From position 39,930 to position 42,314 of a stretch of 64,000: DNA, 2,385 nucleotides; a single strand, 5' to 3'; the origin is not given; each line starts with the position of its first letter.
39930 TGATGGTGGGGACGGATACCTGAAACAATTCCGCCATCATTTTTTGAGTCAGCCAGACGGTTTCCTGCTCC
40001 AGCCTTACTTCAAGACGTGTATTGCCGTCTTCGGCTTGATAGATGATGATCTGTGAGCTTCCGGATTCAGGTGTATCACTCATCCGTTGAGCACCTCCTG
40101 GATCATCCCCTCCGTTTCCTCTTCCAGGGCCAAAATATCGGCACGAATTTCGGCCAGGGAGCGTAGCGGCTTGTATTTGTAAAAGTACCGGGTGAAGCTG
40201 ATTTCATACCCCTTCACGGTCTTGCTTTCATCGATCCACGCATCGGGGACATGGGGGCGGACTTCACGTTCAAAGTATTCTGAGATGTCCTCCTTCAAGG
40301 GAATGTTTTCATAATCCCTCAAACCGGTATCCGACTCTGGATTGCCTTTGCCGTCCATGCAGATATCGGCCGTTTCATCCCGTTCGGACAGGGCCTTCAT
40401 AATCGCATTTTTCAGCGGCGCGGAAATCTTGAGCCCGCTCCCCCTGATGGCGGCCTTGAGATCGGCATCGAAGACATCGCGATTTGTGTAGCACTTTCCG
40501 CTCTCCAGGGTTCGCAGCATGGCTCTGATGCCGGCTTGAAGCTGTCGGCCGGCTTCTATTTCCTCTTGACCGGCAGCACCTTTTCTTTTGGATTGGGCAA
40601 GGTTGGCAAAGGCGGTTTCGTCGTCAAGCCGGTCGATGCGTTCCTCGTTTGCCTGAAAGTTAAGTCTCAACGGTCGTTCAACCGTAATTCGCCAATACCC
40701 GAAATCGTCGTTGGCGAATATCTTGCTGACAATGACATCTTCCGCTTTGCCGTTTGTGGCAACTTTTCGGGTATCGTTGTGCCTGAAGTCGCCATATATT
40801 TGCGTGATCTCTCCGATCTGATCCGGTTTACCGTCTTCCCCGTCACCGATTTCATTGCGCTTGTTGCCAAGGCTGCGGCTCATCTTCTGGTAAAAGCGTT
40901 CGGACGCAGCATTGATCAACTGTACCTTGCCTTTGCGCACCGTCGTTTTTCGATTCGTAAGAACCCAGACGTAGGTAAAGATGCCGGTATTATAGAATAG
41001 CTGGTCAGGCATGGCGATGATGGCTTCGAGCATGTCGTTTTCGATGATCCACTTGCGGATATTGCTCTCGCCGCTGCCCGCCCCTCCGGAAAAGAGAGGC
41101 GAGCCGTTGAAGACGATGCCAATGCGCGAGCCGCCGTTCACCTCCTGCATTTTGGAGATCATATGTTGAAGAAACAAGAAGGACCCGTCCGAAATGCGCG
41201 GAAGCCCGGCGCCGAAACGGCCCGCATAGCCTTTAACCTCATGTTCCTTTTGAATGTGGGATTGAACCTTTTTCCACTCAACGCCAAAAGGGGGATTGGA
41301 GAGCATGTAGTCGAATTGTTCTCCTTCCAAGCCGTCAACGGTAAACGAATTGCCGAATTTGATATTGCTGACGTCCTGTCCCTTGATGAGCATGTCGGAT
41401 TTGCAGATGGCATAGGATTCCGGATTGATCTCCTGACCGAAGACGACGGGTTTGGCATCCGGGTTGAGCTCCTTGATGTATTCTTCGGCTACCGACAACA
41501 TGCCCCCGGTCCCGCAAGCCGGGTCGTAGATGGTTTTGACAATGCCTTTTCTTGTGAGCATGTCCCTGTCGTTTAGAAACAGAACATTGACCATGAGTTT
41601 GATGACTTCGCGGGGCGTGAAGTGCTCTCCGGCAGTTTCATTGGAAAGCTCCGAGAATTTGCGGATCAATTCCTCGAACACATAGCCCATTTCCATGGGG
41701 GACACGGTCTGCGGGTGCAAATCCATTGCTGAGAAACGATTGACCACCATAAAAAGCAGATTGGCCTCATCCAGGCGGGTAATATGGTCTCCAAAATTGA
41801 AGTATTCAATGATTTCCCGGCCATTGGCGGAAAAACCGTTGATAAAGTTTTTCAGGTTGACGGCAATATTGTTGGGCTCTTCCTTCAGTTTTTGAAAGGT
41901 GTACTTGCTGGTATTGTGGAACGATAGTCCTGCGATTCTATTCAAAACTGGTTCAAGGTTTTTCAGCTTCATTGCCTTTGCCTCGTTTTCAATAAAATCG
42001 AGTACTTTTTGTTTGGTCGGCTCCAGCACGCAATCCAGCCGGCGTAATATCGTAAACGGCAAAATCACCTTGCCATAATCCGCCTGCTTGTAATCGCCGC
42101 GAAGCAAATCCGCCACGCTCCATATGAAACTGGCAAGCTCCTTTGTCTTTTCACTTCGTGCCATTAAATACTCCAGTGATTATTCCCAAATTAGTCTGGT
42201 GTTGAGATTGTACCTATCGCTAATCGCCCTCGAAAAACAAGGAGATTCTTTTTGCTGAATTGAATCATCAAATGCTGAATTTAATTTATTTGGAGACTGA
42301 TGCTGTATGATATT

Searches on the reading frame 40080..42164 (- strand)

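Call 23: search_protein_families(library=pfam, proteins=[window:40080-42164:-], max_evalue=0.00001)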
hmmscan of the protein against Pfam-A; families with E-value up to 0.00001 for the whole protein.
window:40080-42164:- (694 aa): 2 families
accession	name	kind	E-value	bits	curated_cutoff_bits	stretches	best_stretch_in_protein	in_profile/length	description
PF02384.22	N6_Mtase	-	3.2e-57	194.7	20.4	1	159-460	6-275/311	N-6 DNA Methylase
PF12161.14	HsdM_N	-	4.1e-26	92.7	24.5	1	10-144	1-135/135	HsdM N-terminal domain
